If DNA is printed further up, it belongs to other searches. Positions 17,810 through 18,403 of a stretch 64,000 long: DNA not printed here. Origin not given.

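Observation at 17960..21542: CsoR-family repressor and a perfect operator control a giant FAD/Fe-S/CCG oxidoreductase rather than a copper exporter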

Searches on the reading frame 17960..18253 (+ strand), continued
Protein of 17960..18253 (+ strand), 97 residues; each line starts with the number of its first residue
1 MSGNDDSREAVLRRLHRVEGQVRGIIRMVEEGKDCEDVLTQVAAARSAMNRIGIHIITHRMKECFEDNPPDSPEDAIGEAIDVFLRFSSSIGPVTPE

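Call 31: find_encoding_contigs(protein=P0131, flank=8000, max_places=2)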
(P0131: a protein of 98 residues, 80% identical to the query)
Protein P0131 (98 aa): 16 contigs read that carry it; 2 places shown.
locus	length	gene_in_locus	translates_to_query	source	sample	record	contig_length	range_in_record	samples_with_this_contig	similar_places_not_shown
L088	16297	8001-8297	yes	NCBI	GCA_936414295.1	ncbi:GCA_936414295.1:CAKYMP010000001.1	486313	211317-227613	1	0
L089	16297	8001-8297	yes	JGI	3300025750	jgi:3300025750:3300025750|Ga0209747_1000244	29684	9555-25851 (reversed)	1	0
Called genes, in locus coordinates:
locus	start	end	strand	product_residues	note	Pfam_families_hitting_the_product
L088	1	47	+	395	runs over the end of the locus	PF00108:Thiolase_N, PF02803:Thiolase_C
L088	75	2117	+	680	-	PF00378:ECH_1, PF16113:ECH_2, PF02737:3HCDH_N, PF00725:3HCDH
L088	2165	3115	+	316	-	PF13240:Zn_Ribbon_1 (weak)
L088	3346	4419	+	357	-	PF13439:Glyco_transf_4, PF13579:Glyco_trans_4_4 (weak), PF00534:Glycos_transf_1, PF13692:Glyco_trans_1_4, PF13524:Glyco_trans_1_2 (weak)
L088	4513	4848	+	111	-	PF00890:FAD_binding_2 (weak), PF01266:DAO (weak), PF01494:FAD_binding_3, PF03486:HI0933_like (weak), PF07992:Pyr_redox_2 (weak), PF13450:NAD_binding_8 (weak)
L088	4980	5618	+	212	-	-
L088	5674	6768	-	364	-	-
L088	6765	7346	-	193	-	-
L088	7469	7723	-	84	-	-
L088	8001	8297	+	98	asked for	PF02583:Trns_repr_metal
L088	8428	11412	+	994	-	PF01565:FAD_binding_4, PF02913:FAD-oxidase_C, PF13183:Fer4_8 (weak), PF13534:Fer4_17, PF02754:CCG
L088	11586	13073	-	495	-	PF01266:DAO (weak), PF01593:Amino_oxidase, PF13450:NAD_binding_8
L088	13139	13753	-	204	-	PF00440:TetR_N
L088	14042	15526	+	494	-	PF17863:AAA_lid_2 (weak)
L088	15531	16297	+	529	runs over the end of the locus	-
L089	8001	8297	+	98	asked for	PF02583:Trns_repr_metal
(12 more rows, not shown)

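Call 32: find_encoding_contigs(protein=P0190, flank=8000, max_places=2)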
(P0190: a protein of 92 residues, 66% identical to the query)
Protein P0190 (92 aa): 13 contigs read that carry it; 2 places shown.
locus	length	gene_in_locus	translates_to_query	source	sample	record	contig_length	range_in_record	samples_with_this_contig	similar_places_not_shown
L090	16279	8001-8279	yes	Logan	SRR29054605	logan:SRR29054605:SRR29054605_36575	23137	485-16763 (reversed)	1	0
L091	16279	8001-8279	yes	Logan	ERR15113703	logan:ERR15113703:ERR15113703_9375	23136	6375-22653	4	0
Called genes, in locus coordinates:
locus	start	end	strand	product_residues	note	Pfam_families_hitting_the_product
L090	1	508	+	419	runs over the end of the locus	PF00432:Prenyltrans (faint), PF13243:SQHop_cyclase_C (faint), PF13249:SQHop_cyclase_N (faint)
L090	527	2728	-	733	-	PF14742:GDE_N_bis, PF06202:GDE_C, PF22422:MGH1-like_GH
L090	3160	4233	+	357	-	PF13439:Glyco_transf_4, PF13579:Glyco_trans_4_4 (weak), PF00534:Glycos_transf_1, PF13692:Glyco_trans_1_4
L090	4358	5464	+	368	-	PF00890:FAD_binding_2 (faint), PF01266:DAO (weak), PF03486:HI0933_like (weak), PF07992:Pyr_redox_2 (weak), PF13450:NAD_binding_8 (weak), PF01494:FAD_binding_3 (weak)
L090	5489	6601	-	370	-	-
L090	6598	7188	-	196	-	-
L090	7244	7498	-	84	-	-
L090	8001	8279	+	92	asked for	PF02583:Trns_repr_metal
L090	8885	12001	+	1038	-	PF01565:FAD_binding_4, PF02913:FAD-oxidase_C (weak), PF13183:Fer4_8 (weak), PF13534:Fer4_17 (weak), PF02754:CCG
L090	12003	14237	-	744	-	PF00122:E1-E2_ATPase, PF00702:Hydrolase, PF08282:Hydrolase_3 (faint)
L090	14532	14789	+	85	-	PF09851:SHOCT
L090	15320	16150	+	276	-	PF00809:Pterin_bind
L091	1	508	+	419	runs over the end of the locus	PF00432:Prenyltrans (faint), PF13243:SQHop_cyclase_C (faint), PF13249:SQHop_cyclase_N (faint)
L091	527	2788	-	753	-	PF14742:GDE_N_bis, PF06202:GDE_C, PF22422:MGH1-like_GH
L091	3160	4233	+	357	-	PF13439:Glyco_transf_4, PF13579:Glyco_trans_4_4 (weak), PF00534:Glycos_transf_1, PF13692:Glyco_trans_1_4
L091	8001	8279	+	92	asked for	PF02583:Trns_repr_metal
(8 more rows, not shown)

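Call 33: find_encoding_contigs(protein=P0175, flank=8000, max_places=2)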
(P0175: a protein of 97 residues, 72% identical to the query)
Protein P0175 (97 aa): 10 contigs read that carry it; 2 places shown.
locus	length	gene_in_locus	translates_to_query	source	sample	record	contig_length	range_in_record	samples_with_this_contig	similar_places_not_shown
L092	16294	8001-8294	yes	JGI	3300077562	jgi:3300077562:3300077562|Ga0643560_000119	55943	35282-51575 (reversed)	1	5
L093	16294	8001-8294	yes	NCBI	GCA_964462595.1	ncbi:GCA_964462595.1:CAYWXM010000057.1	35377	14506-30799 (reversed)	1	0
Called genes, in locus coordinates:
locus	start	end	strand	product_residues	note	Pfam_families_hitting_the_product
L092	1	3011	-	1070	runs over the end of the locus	PF03636:Glyco_hydro_65N, PF03632:Glyco_hydro_65m, PF03633:Glyco_hydro_65C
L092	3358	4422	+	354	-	PF13439:Glyco_transf_4, PF13579:Glyco_trans_4_4, PF13524:Glyco_trans_1_2 (faint), PF00534:Glycos_transf_1, PF13692:Glyco_trans_1_4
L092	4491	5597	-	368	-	PF01266:DAO (faint), PF01494:FAD_binding_3, PF07992:Pyr_redox_2 (faint)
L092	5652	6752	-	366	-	-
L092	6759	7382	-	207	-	-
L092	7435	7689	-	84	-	PF03144:GTP_EFTU_D2 (faint)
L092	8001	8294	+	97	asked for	PF02583:Trns_repr_metal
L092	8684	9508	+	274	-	PF01547:SBP_bac_1 (weak), PF12974:Phosphonate-bd (weak), PF13531:SBP_bac_11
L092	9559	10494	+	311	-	PF00528:BPD_transp_1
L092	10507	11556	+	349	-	PF00005:ABC_tran, PF03459:TOBE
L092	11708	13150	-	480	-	PF00037:Fer4 (faint), PF12838:Fer4_7 (faint), PF13183:Fer4_8 (weak), PF13187:Fer4_9 (weak), PF13237:Fer4_10 (faint), PF13534:Fer4_17 (weak), PF14697:Fer4_21 (faint), PF02754:CCG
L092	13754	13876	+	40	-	-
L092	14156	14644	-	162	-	PF19315:MC_hydratase, PF01575:MaoC_dehydratas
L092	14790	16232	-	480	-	PF11794:HpaB_N, PF03241:HpaB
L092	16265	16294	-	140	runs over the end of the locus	PF12172:zf-ChsH2, PF01796:OB_ChsH2_C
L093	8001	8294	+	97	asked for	PF02583:Trns_repr_metal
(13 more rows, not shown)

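Call 47: find_related_loci(query=A3, collection=genome_contigs, flank=5000)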
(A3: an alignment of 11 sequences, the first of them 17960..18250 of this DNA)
Query A3 (97 aa) in genome_contigs; peptide patterns used: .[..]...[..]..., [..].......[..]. (x = any residue, [..] = any of these).
600 stretches matched a pattern (row limit reached: there are more); 581 encode a relative of the query (tblastn E <= 1e-3); the best 80 are kept; 80 distinct loci.
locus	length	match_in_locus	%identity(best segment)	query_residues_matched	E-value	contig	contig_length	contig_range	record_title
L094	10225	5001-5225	43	14-88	3e-20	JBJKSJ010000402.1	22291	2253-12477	MAG: Ktedonobacterales bacterium isolate Bin_8 S1Ck127_772223_flag_0_multi_8.0000_len_22291, whole genome shotgun sequen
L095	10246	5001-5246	40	9-89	5e-20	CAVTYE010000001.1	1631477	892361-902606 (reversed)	MAG: uncultured Chloroflexia bacterium isolate MFD04944.bin.2.175 genome assembly, contig: contig_16245, whole genome sh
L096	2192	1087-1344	43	9-93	1e-19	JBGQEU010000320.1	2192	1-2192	MAG: Dehalococcoidia bacterium isolate OBJ2_061818_090_7 k141_2566930_length_2192_cov_10.0000, whole genome shotgun sequ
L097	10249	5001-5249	46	6-87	3e-19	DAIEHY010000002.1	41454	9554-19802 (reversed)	MAG TPA_asm: Desulfosporosinus sp. isolate clean1016 NODE_2_length_41454_cov_3.853763, whole genome shotgun sequence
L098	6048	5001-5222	42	14-87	9e-19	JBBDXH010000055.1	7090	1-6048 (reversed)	MAG: Dehalococcoidia bacterium isolate LejiaD_2_71_13 Lejia_D_14913_length_7090_cov_7, whole genome shotgun sequence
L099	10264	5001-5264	45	6-92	2e-18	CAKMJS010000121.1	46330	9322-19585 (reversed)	uncultured Desulfosporosinus sp. isolate OKU5 genome assembly, contig: MEGAHIT_co_assembly_000000013813, whole genome sh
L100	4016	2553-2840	40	5-95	2e-18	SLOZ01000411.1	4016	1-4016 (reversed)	MAG: Limnochordia bacterium isolate CSSed165cm_473 CSSed16-5cm-124143, whole genome shotgun sequence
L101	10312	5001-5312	38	4-97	2e-18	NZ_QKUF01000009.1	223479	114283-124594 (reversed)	Thermosporothrix hazakensis strain ATCC BAA-1881 EI42DRAFT_scaffold00009.9, whole genome shotgun sequence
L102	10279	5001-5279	42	1-90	7e-18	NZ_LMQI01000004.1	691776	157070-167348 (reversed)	Cellulomonas sp. Leaf395 contig_4, whole genome shotgun sequence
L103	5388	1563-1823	41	9-97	8e-18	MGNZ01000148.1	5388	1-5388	MAG: Chloroflexi bacterium RBG_16_64_32 RBG_16_scaffold_82910, whole genome shotgun sequence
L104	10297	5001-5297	40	1-96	1e-17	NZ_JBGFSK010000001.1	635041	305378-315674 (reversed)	Janibacter sp. GXQ6167 Scaffold1, whole genome shotgun sequence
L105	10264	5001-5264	41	4-90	2e-17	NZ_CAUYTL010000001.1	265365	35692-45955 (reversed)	Listeria rocourtiae subsp. hofi strain CLIP 2022/01000 NODE_1_length_265365_cov_149.582435_pilon, whole genome shotgun s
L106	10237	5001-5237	46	11-86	2e-17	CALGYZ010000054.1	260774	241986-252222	MAG TPA_asm: uncultured Bacillaceae bacterium isolate SRR6713633_bin.63_CONCOCT_v1.1_MAG genome assembly, contig: ERZ794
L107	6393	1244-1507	38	6-93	4e-17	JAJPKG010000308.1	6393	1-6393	MAG: Proteobacteria bacterium isolate Centralia_MAG_675 k107_25412844, whole genome shotgun sequence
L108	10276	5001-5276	40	5-95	4e-17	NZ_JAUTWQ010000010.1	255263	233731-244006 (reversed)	Halobacillus rhizosphaerae strain T66 contig10, whole genome shotgun sequence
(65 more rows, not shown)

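Call 93: find_encoding_contigs(protein=P0178, flank=5000, max_places=1)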
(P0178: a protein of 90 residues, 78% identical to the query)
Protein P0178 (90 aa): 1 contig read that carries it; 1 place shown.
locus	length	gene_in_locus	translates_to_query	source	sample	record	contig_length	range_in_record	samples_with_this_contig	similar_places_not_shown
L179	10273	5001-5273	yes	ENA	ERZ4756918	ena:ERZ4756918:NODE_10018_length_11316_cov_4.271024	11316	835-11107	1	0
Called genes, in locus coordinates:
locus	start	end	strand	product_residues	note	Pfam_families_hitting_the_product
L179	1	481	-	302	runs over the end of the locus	PF04909:Amidohydro_2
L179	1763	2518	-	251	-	-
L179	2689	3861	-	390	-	-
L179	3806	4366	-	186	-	-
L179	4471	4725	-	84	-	-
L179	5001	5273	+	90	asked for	PF02583:Trns_repr_metal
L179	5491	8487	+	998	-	PF01565:FAD_binding_4, PF02913:FAD-oxidase_C (weak), PF13183:Fer4_8 (weak), PF13187:Fer4_9 (faint), PF13534:Fer4_17 (weak), PF02754:CCG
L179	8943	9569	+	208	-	PF00872:Transposase_mut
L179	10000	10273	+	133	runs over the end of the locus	PF03061:4HBT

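Call 94: find_encoding_contigs(protein=P0149, flank=5000, max_places=1)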
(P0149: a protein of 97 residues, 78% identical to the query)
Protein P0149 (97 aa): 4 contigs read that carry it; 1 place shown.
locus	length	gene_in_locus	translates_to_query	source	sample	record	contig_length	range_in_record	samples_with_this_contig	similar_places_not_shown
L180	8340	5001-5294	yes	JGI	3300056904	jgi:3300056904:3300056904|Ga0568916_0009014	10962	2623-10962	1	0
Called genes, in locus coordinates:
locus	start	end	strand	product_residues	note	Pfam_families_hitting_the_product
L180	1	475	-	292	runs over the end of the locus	PF04909:Amidohydro_2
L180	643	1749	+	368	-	PF00890:FAD_binding_2 (faint), PF01266:DAO (weak), PF01494:FAD_binding_3, PF03486:HI0933_like (faint), PF07992:Pyr_redox_2 (weak), PF12831:FAD_oxidored (weak)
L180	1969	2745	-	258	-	-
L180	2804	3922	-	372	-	-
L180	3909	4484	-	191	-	-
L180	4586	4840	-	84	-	PF03144:GTP_EFTU_D2 (weak)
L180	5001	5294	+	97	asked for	PF02583:Trns_repr_metal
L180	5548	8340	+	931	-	?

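Call 102: search_protein_families(library=pfam, alignment_id=A9, max_evalue=0.0001)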
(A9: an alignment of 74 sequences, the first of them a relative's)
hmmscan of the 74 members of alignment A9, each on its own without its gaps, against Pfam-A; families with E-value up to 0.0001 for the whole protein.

A. member 1, L123:1-1002:- (334 aa): 4 families
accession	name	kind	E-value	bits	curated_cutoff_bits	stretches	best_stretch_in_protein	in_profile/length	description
PF13540.12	RCC1_2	-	2.2e-47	158.1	22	5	227-256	1-30/30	Regulator of chromosome condensation (RCC1) repeat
PF25390.1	WD40_RLD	-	7.1e-46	157.6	150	1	34-324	21-285/363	RCC1-like domain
PF00415.24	RCC1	-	5.1e-26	91.4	21.7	1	124-180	2-50/50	Regulator of chromosome condensation (RCC1) repeat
PF25384.1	Alsin_RLD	-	2.2e-06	27.7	100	0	205-270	255-320/405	Alsin RCC1-like domain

B. families by the number of members that match (of 74 scanned): 118 families (the first 25 are shown)
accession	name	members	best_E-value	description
PF00581.25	Rhodanese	5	1.2e-26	Rhodanese-like domain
PF02583.22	Trns_repr_metal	3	1.1e-25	Metal-sensitive transcriptional repressor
PF00753.33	Lactamase_B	3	1.8e-13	Metallo-beta-lactamase superfamily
PF13098.12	Thioredoxin_2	3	1.4e-06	Thioredoxin-like domain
PF07992.20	Pyr_redox_2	2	5.1e-56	Pyridine nucleotide-disulphide oxidoreductase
PF00296.26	Bac_luciferase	2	5.2e-43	Luciferase-like monooxygenase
PF00085.26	Thioredoxin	2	1.1e-30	Thioredoxin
PF08241.18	Methyltransf_11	2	4.3e-23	Methyltransferase domain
PF00128.31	Alpha-amylase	2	2.2e-22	Alpha amylase, catalytic domain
PF13649.12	Methyltransf_25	2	3.5e-22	Methyltransferase domain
PF04879.21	Molybdop_Fe4S4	2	7e-21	Molybdopterin oxidoreductase Fe4S4 domain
PF00070.33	Pyr_redox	2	1.2e-18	Pyridine nucleotide-disulphide oxidoreductase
PF02922.24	CBM_48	2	3.8e-18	Carbohydrate-binding module 48 (Isoamylase N-terminal domain)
PF02852.28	Pyr_redox_dim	2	3.3e-17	Pyridine nucleotide-disulphide oxidoreductase, dimerisation domain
PF00037.32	Fer4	2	1.6e-14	4Fe-4S binding domain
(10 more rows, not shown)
